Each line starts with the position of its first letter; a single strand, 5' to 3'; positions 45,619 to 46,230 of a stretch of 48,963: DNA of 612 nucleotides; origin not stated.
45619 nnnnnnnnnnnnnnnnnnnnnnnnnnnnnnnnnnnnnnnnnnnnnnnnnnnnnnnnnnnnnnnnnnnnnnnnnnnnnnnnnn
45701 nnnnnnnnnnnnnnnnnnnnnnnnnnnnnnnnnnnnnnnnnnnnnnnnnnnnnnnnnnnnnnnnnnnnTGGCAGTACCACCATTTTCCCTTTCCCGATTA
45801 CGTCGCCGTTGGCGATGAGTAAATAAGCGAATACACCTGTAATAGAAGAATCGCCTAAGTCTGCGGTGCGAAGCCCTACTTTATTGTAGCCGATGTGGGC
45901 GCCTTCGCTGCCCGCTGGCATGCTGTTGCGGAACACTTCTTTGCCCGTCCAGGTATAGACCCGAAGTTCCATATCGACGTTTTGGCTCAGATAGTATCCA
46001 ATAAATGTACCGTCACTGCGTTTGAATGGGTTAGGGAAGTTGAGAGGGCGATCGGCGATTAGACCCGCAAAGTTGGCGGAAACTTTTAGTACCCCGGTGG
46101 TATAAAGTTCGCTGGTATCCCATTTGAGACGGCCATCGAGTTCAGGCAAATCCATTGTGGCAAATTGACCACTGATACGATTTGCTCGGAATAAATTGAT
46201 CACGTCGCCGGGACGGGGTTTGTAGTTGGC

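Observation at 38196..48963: Same-strand envelope locus: FN3-array giant protein with T9SS-type C-terminal domain -> PorV/PorQ-like barrel -> TolC-MacA-MacB -> long GT9 -> PAP2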

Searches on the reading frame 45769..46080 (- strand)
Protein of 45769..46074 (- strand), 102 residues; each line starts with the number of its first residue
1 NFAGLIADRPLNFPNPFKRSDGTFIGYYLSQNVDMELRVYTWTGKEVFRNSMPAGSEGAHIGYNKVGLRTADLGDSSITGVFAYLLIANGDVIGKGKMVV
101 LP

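Call 18: search_protein_families(library=pfam, proteins=[window:45769-46074:-], max_evalue=10)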
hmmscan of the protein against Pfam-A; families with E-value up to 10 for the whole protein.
seq(102 aa): 0 families
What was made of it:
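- On T9SS type A C-terminal sorting domain (TIGR04183 Por_Secre_tail): There is no Pfam hit (call 18).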

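Call 19: search_protein_families(library=ncbifam, proteins=[window:45769-46074:-], max_evalue=10)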
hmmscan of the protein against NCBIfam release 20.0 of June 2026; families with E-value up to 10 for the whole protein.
seq(102 aa): 4 families
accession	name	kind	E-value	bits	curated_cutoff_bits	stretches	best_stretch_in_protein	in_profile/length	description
NF052323.1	T9SSA_dep_M6i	equivalog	0.00051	18.1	600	1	7-54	955-1000/1043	T9SS-dependent M6-like inactivated metalloprotease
TIGR04183.1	Por_Secre_tail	domain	0.0061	16.5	23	1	13-57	2-42/72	T9SS type A sorting domain-containing protein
NF033707.1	T9SS_sortase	equivalog_domain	0.027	12.1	420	1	8-84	997-1073/1095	type IX secretion system sortase PorU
TIGR03074.1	PQQ_membr_DH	subfamily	0.1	10.4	832.65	1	28-65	714-753/783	membrane-bound PQQ-dependent dehydrogenase, glucose/quinate/shikimate family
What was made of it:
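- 45766..46050 (-): C-terminal sorting domain (94 aa, '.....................') plus the stop codon. It is T9SS type A-like / FlgD-Ig-like. The window's own copy alone scores 16.5 bits, below the cutoff of 23 (call 19).
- On T9SS type A C-terminal sorting domain (TIGR04183 Por_Secre_tail): The 102-aa tail alone scores 16.5 bits, E 0.006 (call 19).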

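Call 45: find_related_loci(query=A5, collection=genome_contigs, flank=10000)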
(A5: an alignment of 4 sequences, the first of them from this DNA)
Query A5 (104 aa) in genome_contigs; peptide patterns used: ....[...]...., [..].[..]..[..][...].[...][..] (x = any residue, [..] = any of these).
37 stretches matched a pattern; 24 encode a relative of the query (tblastn E <= 1e-3); 24 distinct loci.
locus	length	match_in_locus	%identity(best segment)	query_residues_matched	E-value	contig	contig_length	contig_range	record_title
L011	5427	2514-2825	52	2-104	5e-31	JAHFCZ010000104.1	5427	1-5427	MAG: bacterium isolate nzgw233 NODE_15532_length_5428_cov_3.692482, whole genome shotgun sequence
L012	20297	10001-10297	54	7-104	3e-30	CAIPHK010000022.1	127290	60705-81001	uncultured bacterium isolate KT_bin-0310 genome assembly, contig: bin-0310:22/46, whole genome shotgun sequence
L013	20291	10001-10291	54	9-104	9e-30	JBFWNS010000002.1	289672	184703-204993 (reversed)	MAG: Candidatus Margulisiibacteriota bacterium isolate CA_2019_TPBF_118 NODE_362_length_289672_cov_8.621216_TPBF, whole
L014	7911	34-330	49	7-104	1e-27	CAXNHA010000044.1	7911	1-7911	MAG: Candidatus Marinamargulisbacteria bacterium isolate LH-02apr19-223 genome assembly, contig: LH-02apr19-C22445, whol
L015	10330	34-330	48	7-104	1e-26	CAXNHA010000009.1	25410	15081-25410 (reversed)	MAG: Candidatus Marinamargulisbacteria bacterium isolate LH-02apr19-223 genome assembly, contig: LH-02apr19-C3994, whole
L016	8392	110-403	49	8-104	2e-28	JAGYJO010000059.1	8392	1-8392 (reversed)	Bacterium isolate M30B43 59, whole genome shotgun sequence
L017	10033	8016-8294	41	11-102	2e-17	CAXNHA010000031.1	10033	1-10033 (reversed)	MAG: Candidatus Marinamargulisbacteria bacterium isolate LH-02apr19-223 genome assembly, contig: LH-02apr19-C15844, whol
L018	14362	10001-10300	39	8-103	1e-15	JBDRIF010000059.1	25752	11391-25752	MAG: bacterium isolate MEGAHIT-group-1.57 k141_1972738, whole genome shotgun sequence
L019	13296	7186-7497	33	5-102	6e-14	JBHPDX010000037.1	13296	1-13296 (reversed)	Candidatus Margulisiibacteriota bacterium isolate SAG AM-311-D05 NODE_37_length_13296_cov_31.083000, whole genome shotgu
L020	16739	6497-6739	36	8-93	1e-7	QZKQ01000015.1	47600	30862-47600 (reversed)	MAG: Candidatus Zixiibacteriota bacterium isolate SURF_9 Ga0104751_1001035, whole genome shotgun sequence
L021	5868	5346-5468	40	7-49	1e-5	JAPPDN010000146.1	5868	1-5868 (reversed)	MAG: Candidatus Poribacteria bacterium isolate IRC4_bin_27 NODE_5984_length_5868_cov_4.9102, whole genome shotgun sequen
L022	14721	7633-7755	40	7-49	1e-5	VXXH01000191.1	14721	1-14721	MAG: Candidatus Poribacteria bacterium isolate SB0668_bin_37 NODE_1936_length_14721_cov_7.413542, whole genome shotgun s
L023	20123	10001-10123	40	7-49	1e-5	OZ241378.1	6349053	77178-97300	MAG: Candidatus Poribacteria bacterium isolate 8f0f5501-85a9-4e66-9deb-4e7c08d09c04 genome assembly, chromosome: 1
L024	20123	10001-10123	40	7-49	1e-5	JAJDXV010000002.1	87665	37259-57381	MAG: Candidatus Poribacteria bacterium isolate jk18x27bins.53 k141_1358777, whole genome shotgun sequence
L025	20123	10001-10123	40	7-49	2e-5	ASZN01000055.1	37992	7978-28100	Candidatus Poribacteria bacterium WGA-3G POR3G_contig_55.56_C, whole genome shotgun sequence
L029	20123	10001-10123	40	7-49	1e-5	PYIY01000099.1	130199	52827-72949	MAG: Candidatus Poribacteria bacterium isolate PCPOR4 Ga0207198_1099, whole genome shotgun sequence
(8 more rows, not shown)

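Call 47: find_related_loci(query=A5, collection=metagenome_contigs, flank=10000)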
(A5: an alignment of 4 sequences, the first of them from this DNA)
Query A5 (104 aa) in metagenome_contigs; peptide patterns used: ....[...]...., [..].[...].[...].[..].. (x = any residue, [..] = any of these).
304 stretches matched a pattern; 23 encode a relative of the query (tblastn E <= 1e-3); 23 distinct loci.
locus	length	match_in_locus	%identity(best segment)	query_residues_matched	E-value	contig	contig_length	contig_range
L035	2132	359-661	50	5-104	6e-31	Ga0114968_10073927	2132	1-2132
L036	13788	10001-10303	51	5-104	4e-30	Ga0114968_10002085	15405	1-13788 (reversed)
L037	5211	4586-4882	49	7-104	4e-29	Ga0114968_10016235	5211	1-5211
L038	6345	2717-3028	48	2-104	7e-29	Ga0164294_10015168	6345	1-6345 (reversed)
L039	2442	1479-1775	48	7-104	7e-28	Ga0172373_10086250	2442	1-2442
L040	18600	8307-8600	45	7-104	2e-25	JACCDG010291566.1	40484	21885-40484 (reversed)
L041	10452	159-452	45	7-104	8e-25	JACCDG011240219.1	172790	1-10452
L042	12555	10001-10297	44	7-104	2e-22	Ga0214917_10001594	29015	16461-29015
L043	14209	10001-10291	41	8-103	9e-22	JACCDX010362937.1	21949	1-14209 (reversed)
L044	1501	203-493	38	8-103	2e-20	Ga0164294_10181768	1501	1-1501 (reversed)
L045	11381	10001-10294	43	8-103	3e-19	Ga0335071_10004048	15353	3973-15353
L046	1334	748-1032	35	11-104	1e-17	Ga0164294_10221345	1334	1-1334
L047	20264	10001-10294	34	8-104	2e-16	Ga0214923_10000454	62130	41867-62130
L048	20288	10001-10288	36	11-103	2e-13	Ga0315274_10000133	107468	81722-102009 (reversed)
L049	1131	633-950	35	3-103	7e-13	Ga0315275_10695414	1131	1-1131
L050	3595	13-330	35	3-103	9e-13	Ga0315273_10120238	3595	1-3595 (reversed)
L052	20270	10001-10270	29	12-100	3e-11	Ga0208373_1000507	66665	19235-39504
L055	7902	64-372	28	8-103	1e-5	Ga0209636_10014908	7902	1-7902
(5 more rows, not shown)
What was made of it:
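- Tried and rejected: I switched to the CTD alignment A5, which worked (calls 45, 47).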

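Call 63: search_solved_structures(query=A6, max_evalue=10, show_alignments=3)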
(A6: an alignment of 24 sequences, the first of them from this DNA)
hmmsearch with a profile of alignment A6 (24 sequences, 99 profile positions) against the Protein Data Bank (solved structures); distinct sequences matched with E-value up to 10: 6.
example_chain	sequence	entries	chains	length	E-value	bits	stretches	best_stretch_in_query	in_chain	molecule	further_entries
6za2_A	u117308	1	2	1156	0.0083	19.9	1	6-86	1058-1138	Por secretion system protein porU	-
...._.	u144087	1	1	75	0.047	17.5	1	7-52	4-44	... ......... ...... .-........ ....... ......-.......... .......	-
5uyt_A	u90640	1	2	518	0.11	16.3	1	8-87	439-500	Ice-binding protein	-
5z11_A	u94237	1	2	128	0.37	14.6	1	17-89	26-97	CD8 alpha chain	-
7eh9_A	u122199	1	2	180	0.68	13.8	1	31-85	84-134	Basal-body rod modification protein FlgD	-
7bhq_A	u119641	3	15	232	0.81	13.5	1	31-85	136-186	Basal-body rod modification protein FlgD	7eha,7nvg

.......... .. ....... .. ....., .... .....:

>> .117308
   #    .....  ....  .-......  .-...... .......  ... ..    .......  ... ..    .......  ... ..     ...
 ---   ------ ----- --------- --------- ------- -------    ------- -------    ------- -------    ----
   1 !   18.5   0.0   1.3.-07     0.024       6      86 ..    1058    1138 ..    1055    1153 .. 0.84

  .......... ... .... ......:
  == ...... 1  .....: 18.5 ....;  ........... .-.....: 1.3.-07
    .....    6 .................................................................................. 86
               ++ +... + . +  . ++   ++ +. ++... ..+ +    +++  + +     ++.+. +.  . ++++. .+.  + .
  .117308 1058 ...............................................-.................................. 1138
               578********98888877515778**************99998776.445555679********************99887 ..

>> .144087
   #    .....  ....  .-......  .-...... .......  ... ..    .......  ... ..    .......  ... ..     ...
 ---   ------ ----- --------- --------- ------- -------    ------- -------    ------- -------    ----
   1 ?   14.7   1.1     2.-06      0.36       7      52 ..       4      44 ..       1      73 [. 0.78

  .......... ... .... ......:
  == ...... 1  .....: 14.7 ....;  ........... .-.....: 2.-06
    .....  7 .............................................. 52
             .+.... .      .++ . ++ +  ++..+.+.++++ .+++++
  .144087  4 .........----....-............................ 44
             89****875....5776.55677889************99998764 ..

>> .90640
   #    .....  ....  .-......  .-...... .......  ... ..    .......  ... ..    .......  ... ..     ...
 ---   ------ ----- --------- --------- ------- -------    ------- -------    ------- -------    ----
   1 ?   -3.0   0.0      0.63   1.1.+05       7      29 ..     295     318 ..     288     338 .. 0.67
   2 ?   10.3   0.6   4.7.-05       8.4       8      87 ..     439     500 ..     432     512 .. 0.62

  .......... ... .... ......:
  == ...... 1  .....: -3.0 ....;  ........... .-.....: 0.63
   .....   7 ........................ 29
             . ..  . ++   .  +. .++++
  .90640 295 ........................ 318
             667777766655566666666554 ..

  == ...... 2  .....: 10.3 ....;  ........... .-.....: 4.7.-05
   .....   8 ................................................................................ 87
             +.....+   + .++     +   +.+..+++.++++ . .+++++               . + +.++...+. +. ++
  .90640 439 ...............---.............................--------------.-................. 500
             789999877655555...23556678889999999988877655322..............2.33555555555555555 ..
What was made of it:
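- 45766..46050 (-): The best PDB profile hits are the PorU CTD 6za2 (E 0.008) and a T9SS CTD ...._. (call 63).
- On T9SS type A C-terminal sorting domain (TIGR04183 Por_Secre_tail): The only evidence is profile hits to the PorU CTD 6za2 (E 0.008), the T9SS CTD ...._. (E 0.047) and FlgD (call 63).
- The best PDB profile hit is the PorU CTD (call 63).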

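Call 64: search_protein_families(library=ncbifam, alignment_id=A6, max_evalue=0.01)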
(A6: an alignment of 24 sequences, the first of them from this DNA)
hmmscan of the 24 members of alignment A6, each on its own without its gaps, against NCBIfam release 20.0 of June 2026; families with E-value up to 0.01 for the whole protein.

A. member 1, seq(100 aa): 2 families
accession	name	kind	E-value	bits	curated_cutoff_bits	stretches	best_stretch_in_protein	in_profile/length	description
NF052323.1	T9SSA_dep_M6i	equivalog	0.00058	17.9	600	1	6-52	956-1000/1043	T9SS-dependent M6-like inactivated metalloprotease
TIGR04183.1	Por_Secre_tail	domain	0.0058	16.6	23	1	11-55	2-42/72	T9SS type A sorting domain-containing protein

B. families by the number of members that match (of 24 scanned): 11 families
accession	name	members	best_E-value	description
TIGR04183.1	Por_Secre_tail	23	1.4e-11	T9SS type A sorting domain-containing protein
NF052323.1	T9SSA_dep_M6i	20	1.1e-06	T9SS-dependent M6-like inactivated metalloprotease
NF033707.1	T9SS_sortase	15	2.4e-09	type IX secretion system sortase PorU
NF009452.0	PRK12812.1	7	2.2e-05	flagellar basal body rod modification protein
NF005176.1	PRK06655.1-1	6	9.5e-06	flagellar hook assembly protein FlgD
NF009276.0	PRK12633.1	5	0.0023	flagellar basal body rod modification protein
NF052228.1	T9SS_PorZ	4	5.2e-05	type IX secretion system anionic LPS delivery protein PorZ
NF009453.0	PRK12813.1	3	0.00058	flagellar basal body rod modification protein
NF009277.0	PRK12634.1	1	0.0046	flagellar basal body rod modification protein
NF038113.1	T9SSA_dep_M36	1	0.0053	T9SS-dependent M36 family metallopeptidase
NF004496.1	PRK05842.1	1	0.0055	flagellar hook assembly protein FlgD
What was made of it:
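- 45766..46050 (-): 23 of 24 relatives match TIGR04183 (call 64).
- On T9SS type A C-terminal sorting domain (TIGR04183 Por_Secre_tail): 23 of 24 homologous tails match at E<=0.01, best 1.4e-11 (call 64).
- Closest known: PorV shuttle and the PorU-PorV / PorZ-PorQ attachment complexes of the T9SS. Same: The CTD profile is closest to the PorU CTD and also matches the PorZ C-terminus (calls 63, 64).
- Checked: At family level the assignment is solid: 23 of 24 related tails match TIGR04183, best E 1.4e-11 (call 64).
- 23 of 24 tails match TIGR04183, and 15 of 24 match the PorU C-terminus (call 64). The CTDs resemble the retained CTDs of PorU and PorZ (calls 63, 64).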

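Call 65: search_protein_families(library=ncbifam, proteins=[L018:10258-12300:+, L052:10195-12357:+, L055:374-2299:+, L050:333-2285:+, L029:10319-11389:+], max_evalue=0.001)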
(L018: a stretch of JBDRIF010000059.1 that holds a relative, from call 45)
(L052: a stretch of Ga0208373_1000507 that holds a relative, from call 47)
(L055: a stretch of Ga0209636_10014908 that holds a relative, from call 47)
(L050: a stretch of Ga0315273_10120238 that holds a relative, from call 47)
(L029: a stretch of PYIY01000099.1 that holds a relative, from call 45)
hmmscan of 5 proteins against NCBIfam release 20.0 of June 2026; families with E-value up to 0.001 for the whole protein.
L018:10258-12300:+ (681 aa): 3 families
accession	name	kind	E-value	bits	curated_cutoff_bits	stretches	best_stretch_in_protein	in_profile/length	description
NF033709.1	PorV_fam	subfamily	3.1e-20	73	90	1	57-341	12-324/326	PorV/PorQ family protein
NF033190.2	inl_like_NEAT_1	exception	1.9e-18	66.1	1275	2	533-648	576-690/754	NEAT domain-containing leucine-rich repeat protein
NF052325.1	PorVQ2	equivalog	2.9e-08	33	325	1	57-238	35-216/354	putative type IX sorting system protein PorV2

L052:10195-12357:+ (721 aa): 4 families
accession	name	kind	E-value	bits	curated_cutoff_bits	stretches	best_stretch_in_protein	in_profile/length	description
NF033709.1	PorV_fam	subfamily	2e-17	63.8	90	1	74-363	15-324/326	PorV/PorQ family protein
NF033190.2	inl_like_NEAT_1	exception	4.5e-11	41.8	1275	1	490-662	581-750/754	NEAT domain-containing leucine-rich repeat protein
NF052325.1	PorVQ2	equivalog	1.3e-07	30.8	325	1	73-255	37-212/354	putative type IX sorting system protein PorV2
NF033921.0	por_somb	subfamily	0.00026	19.8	100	0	491-534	7-51/485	iron uptake porin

L055:374-2299:+ (642 aa): 5 families
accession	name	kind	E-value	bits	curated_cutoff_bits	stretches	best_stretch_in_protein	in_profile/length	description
NF033709.1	PorV_fam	subfamily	2.1e-21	76.9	90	1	45-349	8-324/326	PorV/PorQ family protein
NF052325.1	PorVQ2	equivalog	1.2e-11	44.1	325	1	45-112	31-101/354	putative type IX sorting system protein PorV2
NF033190.2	inl_like_NEAT_1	exception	3.3e-10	38.9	1275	1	449-526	640-716/754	NEAT domain-containing leucine-rich repeat protein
NF033711.1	T9SS_PorQ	equivalog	7.1e-05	22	220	0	53-111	38-97/335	type IX secretion system protein PorQ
NF033921.0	por_somb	subfamily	0.00043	19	100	0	454-496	9-52/485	iron uptake porin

L050:333-2285:+ (651 aa): 3 families
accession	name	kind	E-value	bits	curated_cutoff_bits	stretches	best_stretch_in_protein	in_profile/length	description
NF033709.1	PorV_fam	subfamily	3.1e-19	69.7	90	1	39-321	12-324/326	PorV/PorQ family protein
NF033190.2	inl_like_NEAT_1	exception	3.1e-11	42.3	1275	1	518-635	580-695/754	NEAT domain-containing leucine-rich repeat protein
NF052325.1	PorVQ2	equivalog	6.3e-09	35.2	325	1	39-223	35-217/354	putative type IX sorting system protein PorV2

L029:10319-11389:+ (357 aa): 4 families
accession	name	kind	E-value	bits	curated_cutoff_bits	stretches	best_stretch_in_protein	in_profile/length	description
NF033709.1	PorV_fam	subfamily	1.8e-24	86.9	90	1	67-357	3-326/326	PorV/PorQ family protein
NF052325.1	PorVQ2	equivalog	3.7e-11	42.5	325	1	71-168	30-129/354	putative type IX sorting system protein PorV2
NF033711.1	T9SS_PorQ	equivalog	6.9e-11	41.8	220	1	48-195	6-155/335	type IX secretion system protein PorQ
NF033710.1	T9SS_OM_PorV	equivalog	3.6e-06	26.4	250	1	66-273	24-246/367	type IX secretion system outer membrane channel protein PorV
